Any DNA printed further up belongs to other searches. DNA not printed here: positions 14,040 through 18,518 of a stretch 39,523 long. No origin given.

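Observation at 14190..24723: Ten-kb multihaem cytochrome cluster with 58 canonical haem motifs, an NHL propeller and no porin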

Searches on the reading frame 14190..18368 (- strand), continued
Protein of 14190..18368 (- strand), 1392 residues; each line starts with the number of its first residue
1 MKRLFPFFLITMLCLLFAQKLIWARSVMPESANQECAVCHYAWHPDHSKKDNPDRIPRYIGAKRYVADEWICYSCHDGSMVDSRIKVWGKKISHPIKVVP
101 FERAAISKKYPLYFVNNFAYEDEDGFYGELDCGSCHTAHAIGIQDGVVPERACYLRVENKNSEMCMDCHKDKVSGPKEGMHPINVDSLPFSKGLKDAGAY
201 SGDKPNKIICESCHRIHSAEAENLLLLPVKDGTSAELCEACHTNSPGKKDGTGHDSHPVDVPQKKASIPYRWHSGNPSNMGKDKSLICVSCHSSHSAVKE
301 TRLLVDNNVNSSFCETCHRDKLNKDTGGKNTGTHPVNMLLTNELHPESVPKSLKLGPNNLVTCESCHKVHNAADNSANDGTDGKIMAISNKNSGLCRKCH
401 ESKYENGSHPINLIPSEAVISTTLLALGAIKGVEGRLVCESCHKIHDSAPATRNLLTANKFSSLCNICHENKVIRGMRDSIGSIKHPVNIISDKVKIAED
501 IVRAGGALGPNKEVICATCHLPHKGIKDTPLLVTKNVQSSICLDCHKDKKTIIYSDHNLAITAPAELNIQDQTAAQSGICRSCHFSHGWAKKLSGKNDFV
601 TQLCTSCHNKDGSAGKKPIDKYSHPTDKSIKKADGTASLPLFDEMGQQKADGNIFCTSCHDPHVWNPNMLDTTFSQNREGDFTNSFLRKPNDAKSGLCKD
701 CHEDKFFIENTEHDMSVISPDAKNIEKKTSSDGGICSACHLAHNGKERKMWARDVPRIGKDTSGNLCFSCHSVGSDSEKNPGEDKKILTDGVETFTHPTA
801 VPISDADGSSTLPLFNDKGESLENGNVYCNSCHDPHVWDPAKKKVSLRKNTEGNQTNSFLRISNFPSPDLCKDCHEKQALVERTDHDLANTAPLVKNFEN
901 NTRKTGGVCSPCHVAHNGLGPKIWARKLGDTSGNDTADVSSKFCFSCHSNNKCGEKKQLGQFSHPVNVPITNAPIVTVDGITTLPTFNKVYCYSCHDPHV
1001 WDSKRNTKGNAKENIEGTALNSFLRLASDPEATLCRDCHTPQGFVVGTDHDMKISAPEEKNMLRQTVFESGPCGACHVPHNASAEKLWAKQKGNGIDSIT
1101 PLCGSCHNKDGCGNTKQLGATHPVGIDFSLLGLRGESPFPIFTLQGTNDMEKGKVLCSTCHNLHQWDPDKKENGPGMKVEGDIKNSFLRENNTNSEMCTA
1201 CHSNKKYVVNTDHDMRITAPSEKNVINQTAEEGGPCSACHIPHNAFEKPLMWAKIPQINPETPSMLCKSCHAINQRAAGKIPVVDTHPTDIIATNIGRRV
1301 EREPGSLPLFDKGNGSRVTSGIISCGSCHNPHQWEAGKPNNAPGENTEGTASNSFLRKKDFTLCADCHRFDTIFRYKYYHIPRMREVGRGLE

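Call 95: search_protein_families(library=pfam, proteins=[L072:1746-3488:+, L042:417-2186:+, L015:13462-15087:+, L017:1318-2880:+, L081:1485-3113:+, L080:13213-14652:-, L072:3400-4569:+, L042:2207-3337:+, L080:18033-19748:-], max_evalue=0.05)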
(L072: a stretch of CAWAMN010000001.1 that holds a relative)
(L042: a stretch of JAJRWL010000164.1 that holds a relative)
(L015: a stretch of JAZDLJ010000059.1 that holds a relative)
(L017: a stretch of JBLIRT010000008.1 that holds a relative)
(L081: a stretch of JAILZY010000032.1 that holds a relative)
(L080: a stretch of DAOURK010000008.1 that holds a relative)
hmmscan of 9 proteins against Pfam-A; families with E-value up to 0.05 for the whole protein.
L072:1746-3488:+ (580 aa): 0 families

L042:417-2186:+ (589 aa): 0 families

L015:13462-15087:+ (541 aa): 0 families

L017:1318-2880:+ (520 aa): 13 families
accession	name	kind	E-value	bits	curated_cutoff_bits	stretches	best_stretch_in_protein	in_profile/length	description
PF10282.15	Lactonase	-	1e-16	61.5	21.7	2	269-341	245-322/344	Lactonase, 7-bladed beta-propeller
PF21783.3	YNCE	-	2.9e-12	47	27.1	1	196-335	42-181/339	YNCE-like beta-propeller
PF25174.1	Beta-prop_THOC3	-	8.8e-09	35.2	305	1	273-326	94-146/272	THOC3 beta-propeller domain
PF01436.27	NHL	-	3.6e-08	33.5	20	0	225-250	3-27/28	NHL repeat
PF23414.1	Beta-prop_EML_2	-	3.8e-06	26.9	90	1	228-341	3-112/266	Echinoderm microtubule-associated protein second beta-propeller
PF02239.22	Cytochrom_D1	-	4.3e-06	26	25.5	1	241-325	10-92/368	Cytochrome D1 heme domain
PF01731.26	Arylesterase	-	5.4e-06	27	21.3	0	221-251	51-81/86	Arylesterase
PF25168.1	Beta-prop_WDR36-Utp21_2nd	-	7.1e-06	26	84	1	192-338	166-310/335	WDR36/Utp21 second beta-propeller domain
PF08450.18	SGL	-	0.0001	22.4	26.3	0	270-301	136-167/246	SMP-30/Gluconolactonase/LRE-like region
PF00400.38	WD40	-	0.004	18.1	27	0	271-294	15-37/39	WD domain, G-beta repeat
PF24814.1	WD40_Prp19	-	0.013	15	320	0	198-321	65-189/281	Prp19 WD40 domain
PF14321.11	DUF4382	-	0.014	16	25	0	102-172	64-129/136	Domain of unknown function (DUF4382)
PF21595.3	CCL2-like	-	0.019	15.5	27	0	252-300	52-101/127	CCL2 lectin-like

L081:1485-3113:+ (542 aa): 10 families
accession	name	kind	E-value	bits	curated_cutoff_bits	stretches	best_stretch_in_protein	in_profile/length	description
PF10282.15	Lactonase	-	8.5e-17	61.8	21.7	3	253-326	245-321/344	Lactonase, 7-bladed beta-propeller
PF21783.3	YNCE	-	2.9e-13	50.3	27.1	1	223-537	41-331/339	YNCE-like beta-propeller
PF25174.1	Beta-prop_THOC3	-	6.3e-09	35.7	305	1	224-289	61-125/272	THOC3 beta-propeller domain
PF02239.22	Cytochrom_D1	-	9.9e-09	34.6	25.5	1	271-379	12-117/368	Cytochrome D1 heme domain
PF13970.12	DUF4221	-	1.8e-05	25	23.4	0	353-420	37-109/311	Domain of unknown function (DUF4221)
PF13570.13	Beta-prop_ACSF4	-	0.00024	21.1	133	1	231-430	112-306/329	Beta-alanine-activating enzyme, beta-propeller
PF01436.27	NHL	-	0.00085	19.7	20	0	253-277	3-26/28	NHL repeat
PF01731.26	Arylesterase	-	0.0018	18.8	21.3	0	297-322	55-80/86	Arylesterase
PF23414.1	Beta-prop_EML_2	-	0.0018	18.2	90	0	231-400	19-139/266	Echinoderm microtubule-associated protein second beta-propeller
PF03022.22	MRJP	-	0.0054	16.6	19.8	0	358-442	31-125/288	Major royal jelly protein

L080:13213-14652:- (479 aa): 10 families
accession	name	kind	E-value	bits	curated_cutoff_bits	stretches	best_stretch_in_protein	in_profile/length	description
PF10282.15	Lactonase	-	3.4e-17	63.1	21.7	1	207-329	186-322/344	Lactonase, 7-bladed beta-propeller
PF21783.3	YNCE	-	7.5e-15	55.5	27.1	1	185-472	43-332/339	YNCE-like beta-propeller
PF25174.1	Beta-prop_THOC3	-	1.8e-09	37.4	305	2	302-457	51-204/272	THOC3 beta-propeller domain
PF02239.22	Cytochrom_D1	-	1.3e-08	34.2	25.5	1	193-297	16-118/368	Cytochrome D1 heme domain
PF24684.1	Vgb_lyase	-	5.7e-07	29.1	50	1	298-473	13-188/290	Virginiamycin B lyase family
PF08450.18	SGL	-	0.00028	21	26.3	1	214-315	136-243/246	SMP-30/Gluconolactonase/LRE-like region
PF12894.13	ANAPC4_WD40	-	0.0047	17.6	22.9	0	261-299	44-81/91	Anaphase-promoting complex subunit 4 WD40 domain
PF25172.1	Beta-prop_WDR3_2nd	-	0.0048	16.6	140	0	261-343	5-83/293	WDR3 second beta-propeller domain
PF22494.2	choice_anch_I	-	0.007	15.7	32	0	251-379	99-227/489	Choice-of-anchor I domain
PF25168.1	Beta-prop_WDR36-Utp21_2nd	-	0.017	14.9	84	0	174-313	160-297/335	WDR36/Utp21 second beta-propeller domain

L072:3400-4569:+ (389 aa): 8 families
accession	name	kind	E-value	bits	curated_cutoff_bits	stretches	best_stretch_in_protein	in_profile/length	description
PF13570.13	Beta-prop_ACSF4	-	2.3e-53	182.2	133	2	128-387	63-328/329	Beta-alanine-activating enzyme, beta-propeller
PF13360.13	PQQ_2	-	7.6e-47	160.4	27.6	3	95-195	2-101/233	Outer membrane protein assembly factor BamB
PF01011.28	PQQ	-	4.4e-15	55.8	26.7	2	119-155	50-86/595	Glucose/ethanol/alcohol dehydrogenase, beta-propeller domain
PF25293.1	Beta-prop_EMC1_N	-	1e-09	38.9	34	1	129-239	34-148/219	EMC1 N-terminal beta-propeller domain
PF25292.1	Beta-prop_CGLA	-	0.00038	20.5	26.8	1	130-203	48-123/316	Lambda-carrageenase beta-propeller domain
PF23727.1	Beta-prop_FAM234A_B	-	0.00039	19.5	26.4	1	97-155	53-119/467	FAM234A/B beta-propeller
PF23414.1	Beta-prop_EML_2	-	0.001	18.9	90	0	255-310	15-71/266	Echinoderm microtubule-associated protein second beta-propeller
PF23748.1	Beta-prop_LRRK2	-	0.049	13.1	26.9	0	336-361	289-314/359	LRRK2 beta propeller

L042:2207-3337:+ (376 aa): 12 families
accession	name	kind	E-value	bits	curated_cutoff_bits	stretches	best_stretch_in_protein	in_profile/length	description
PF13570.13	Beta-prop_ACSF4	-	3.7e-55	188.1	133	2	199-374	19-199/329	Beta-alanine-activating enzyme, beta-propeller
PF13360.13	PQQ_2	-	9.6e-50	169.8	27.6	4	85-230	3-148/233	Outer membrane protein assembly factor BamB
PF01011.28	PQQ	-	1.5e-15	57.4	26.7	2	149-222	51-137/595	Glucose/ethanol/alcohol dehydrogenase, beta-propeller domain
PF25293.1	Beta-prop_EMC1_N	-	2.9e-10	40.7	34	2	160-269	36-149/219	EMC1 N-terminal beta-propeller domain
PF23414.1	Beta-prop_EML_2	-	6.7e-07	29.4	90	1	83-171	18-109/266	Echinoderm microtubule-associated protein second beta-propeller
PF25292.1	Beta-prop_CGLA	-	2.3e-05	24.5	26.8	0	116-178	46-109/316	Lambda-carrageenase beta-propeller domain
PF25171.1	Beta-prop_WDR36-Utp21_1st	-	0.00039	20.4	80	1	72-225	42-188/266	WDR36/Utp21 first beta-propeller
PF24807.1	WD40_CDC20-Fz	-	0.00048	20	200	0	113-178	61-126/292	CDC20/Fizzy WD40 domain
PF25172.1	Beta-prop_WDR3_2nd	-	0.0014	18.4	140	0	77-165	12-102/293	WDR3 second beta-propeller domain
PF24796.1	WDR55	-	0.0016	18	200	1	75-216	65-208/296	WDR55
PF23727.1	Beta-prop_FAM234A_B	-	0.016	14.2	26.4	0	280-315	91-129/467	FAM234A/B beta-propeller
PF12894.13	ANAPC4_WD40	-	0.022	15.4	22.9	0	114-146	49-81/91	Anaphase-promoting complex subunit 4 WD40 domain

L080:18033-19748:- (571 aa): 4 families
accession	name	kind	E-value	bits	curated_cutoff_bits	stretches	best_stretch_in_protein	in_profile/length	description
PF13145.12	Rotamase_2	-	1.4e-12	48.9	27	1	410-527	2-121/121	PPIC-type PPIASE domain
PF13623.11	SurA_N_2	-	1e-06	29.1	28.5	1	10-94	16-110/145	SurA-like N-terminal domain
PF13624.11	SurA_N_3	-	1.9e-06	28.2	27.2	1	12-98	15-112/162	SurA-like N-terminal domain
PF00639.27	Rotamase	-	0.039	15.4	21.7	0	433-512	11-96/97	PPIC-type PPIASE domain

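Call 109: search_protein_families(library=pfam, proteins=[L025:18383-20452:+, L025:20449-23982:+, L025:17345-18136:+, L025:5890-6804:+, L025:6815-7975:+, L025:8217-9746:+, L025:3551-5839:+, L025:541-2010:+, L029:1-3360:+], max_evalue=0.001)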
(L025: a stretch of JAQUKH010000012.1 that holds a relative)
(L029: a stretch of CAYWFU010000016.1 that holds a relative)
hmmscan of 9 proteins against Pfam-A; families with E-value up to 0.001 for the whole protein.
L025:18383-20452:+ (689 aa): 8 families
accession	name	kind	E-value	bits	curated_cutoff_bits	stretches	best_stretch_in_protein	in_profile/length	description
PF17191.10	RecG_wedge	-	4e-35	121.2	23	1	10-172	1-157/162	RecG wedge domain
PF00270.35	DEAD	-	9.6e-24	84.4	26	1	269-426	3-164/167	DEAD/DEAH box helicase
PF00271.37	Helicase_C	-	4.8e-20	72.3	23.5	1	469-579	11-109/110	Helicase conserved C-terminal domain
PF04851.21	ResIII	-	2.8e-11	44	22.5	1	265-421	3-162/164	Type III restriction enzyme, res subunit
PF19833.4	RecG_dom3_C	-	3.1e-11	43.6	26.8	1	607-673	1-69/87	ATP-dependent DNA helicase RecG, domain 3, C-terminal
PF00176.29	SNF2-rel_dom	-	1e-05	25.3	24.9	1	284-426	15-168/290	SNF2-related domain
PF01336.31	tRNA_anti-codon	-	2.5e-05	24.6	27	1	64-139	3-74/75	OB-fold nucleic acid binding domain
PF22590.2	Cas3-like_C_2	-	0.00086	20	27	0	492-580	13-105/106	CRISPR-associated nuclease/helicase Cas3, C-terminal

L025:20449-23982:+ (1177 aa): 13 families
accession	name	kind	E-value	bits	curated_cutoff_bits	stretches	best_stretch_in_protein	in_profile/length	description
PF13646.12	HEAT_2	-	1.3e-108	356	27.7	8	1076-1157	1-85/88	HEAT repeats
PF02985.28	HEAT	-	1.5e-58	189.6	23.5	1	250-273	4-27/31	HEAT repeat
PF03130.22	HEAT_PBS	-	7.9e-40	131.2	20.9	0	1090-1112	1-23/27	PBS lyase HEAT-like repeat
PF13513.12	HEAT_EZ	-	6.4e-27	93.9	27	0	151-180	26-55/55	HEAT-like repeat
PF00514.29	Arm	-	7.5e-20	70.7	20.6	0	1075-1101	13-39/41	Armadillo/beta-catenin-like repeat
PF12717.13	Cnd1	-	1.2e-14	55.1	26.4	0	401-510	21-133/162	non-SMC mitotic condensation complex subunit 1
PF10363.15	RTP1_C1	-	1.4e-11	44.9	25.9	0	93-131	42-80/112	Required for nuclear transport of RNA pol II C-terminus 1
PF21581.3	SCD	-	1.6e-09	38.4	27.5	0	550-587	22-59/75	Stromalin conservative domain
PF12755.13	Vac14_Fab1_bd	-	5.2e-07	30.6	22.1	0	541-578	52-88/97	Vacuolar 14 Fab1-binding region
PF24714.1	TOR1L1_N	-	8.4e-07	29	43.3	0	1027-1100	75-156/281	TORTIFOLIA1 N-terminal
PF08713.17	DNA_alkylation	-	1.6e-06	28.4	21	0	420-474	106-161/213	DNA alkylation repair enzyme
PF01347.28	Vitellogenin_N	-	5e-05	22.5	24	0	382-465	475-563/590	Lipoprotein amino terminal region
PF25786.1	HEAT_GCN1_C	-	6.4e-05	23.4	27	0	401-469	27-101/151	GCN1-like, C-terminal HEAT repeats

L025:17345-18136:+ (263 aa): 1 family
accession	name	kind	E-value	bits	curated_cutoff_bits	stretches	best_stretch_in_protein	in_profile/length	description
PF02361.21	CbiQ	-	1.6e-15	57.8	25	1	19-229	7-210/216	Cobalt transport protein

L025:5890-6804:+ (304 aa): 2 families
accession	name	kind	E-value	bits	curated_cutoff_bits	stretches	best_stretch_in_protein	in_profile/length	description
PF13229.12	Beta_helix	-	7.8e-14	52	25.9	1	134-264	20-156/158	Right handed beta helix region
PF05048.19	NosD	-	1.5e-08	34.8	23.6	1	119-274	25-178/212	Periplasmic copper-binding protein (NosD)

L025:6815-7975:+ (386 aa): 7 families
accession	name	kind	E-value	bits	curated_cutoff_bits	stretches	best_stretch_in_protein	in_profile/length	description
PF00266.25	Aminotran_5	-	1.1e-96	324.4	21.5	1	7-374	1-371/371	Aminotransferase class-V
PF01212.27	Beta_elim_lyase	-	3.8e-13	49.9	27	1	46-218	28-212/288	Beta-eliminating lyase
PF01041.23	DegT_DnrJ_EryC1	-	4e-13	49.8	19.8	1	64-184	35-151/360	DegT/DnrJ/EryC1/StrS aminotransferase family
PF01053.26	Cys_Met_Meta_PP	-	4.5e-11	42.4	27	1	60-206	59-200/381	Cys/Met metabolism PLP-dependent enzyme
PF00155.27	Aminotran_1_2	-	6.2e-11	42.5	19.7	1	55-180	47-187/361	Aminotransferase class I and II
PF00464.25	SHMT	-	4e-08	32.8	27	1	71-222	106-249/399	Serine hydroxymethyltransferase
PF00282.25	Pyridoxal_deC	-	0.00018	20.8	27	1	116-219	166-281/375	Pyridoxal-dependent decarboxylase conserved domain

L025:8217-9746:+ (509 aa): 5 families
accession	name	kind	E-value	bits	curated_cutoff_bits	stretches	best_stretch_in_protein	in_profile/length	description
PF14522.11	Cytochrome_C7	-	1.2e-11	44.7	24.8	1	339-379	14-54/67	Cytochrome c7 and related cytochrome c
PF14537.11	Cytochrom_c3_2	-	3.1e-08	34.4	25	0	339-378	27-69/79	Cytochrome c3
PF22113.1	Mtrc-MtrF_II-IV_dom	-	5.1e-08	33.1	30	0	74-209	8-131/176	Outer membrane cytochrome MtrC/MtrF-like, domains II/IV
PF02085.21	Cytochrom_CIII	-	7.2e-07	29.9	22.9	0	63-163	21-101/101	Class III cytochrome C family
PF09699.15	Paired_CXXCH_1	-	0.00049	20.2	20.6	0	137-165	11-38/41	Doubled CXXCH motif (Paired_CXXCH_1)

L025:3551-5839:+ (762 aa): 2 families
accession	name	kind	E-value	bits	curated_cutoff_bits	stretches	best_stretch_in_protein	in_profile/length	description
PF00361.26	Proton_antipo_M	-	3e-54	184.7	21.5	1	144-434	1-279/294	NADH:quinone oxidoreductase/Mrp antiporter, TM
PF00662.26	Proton_antipo_N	-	1e-07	32.2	24.5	1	85-127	8-50/51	NADH-Ubiquinone oxidoreductase (complex I), chain 5 N-terminus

L025:541-2010:+ (489 aa): 2 families
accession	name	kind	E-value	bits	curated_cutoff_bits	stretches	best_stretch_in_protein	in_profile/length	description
PF00361.26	Proton_antipo_M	-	2.3e-58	198.2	21.5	1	124-419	1-293/294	NADH:quinone oxidoreductase/Mrp antiporter, TM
PF00662.26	Proton_antipo_N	-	6.1e-08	32.9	24.5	1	66-108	9-51/51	NADH-Ubiquinone oxidoreductase (complex I), chain 5 N-terminus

L029:1-3360:+ (1119 aa): 2 families
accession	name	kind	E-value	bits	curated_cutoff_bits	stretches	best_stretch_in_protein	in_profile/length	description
PF06470.18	SMC_hinge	-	4.2e-33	114.6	22.5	1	450-569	1-115/116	SMC proteins Flexible Hinge Domain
PF02463.25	SMC_N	-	1.7e-30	106.6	40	2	744-1106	135-219/220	RecF/RecN/SMC N terminal domain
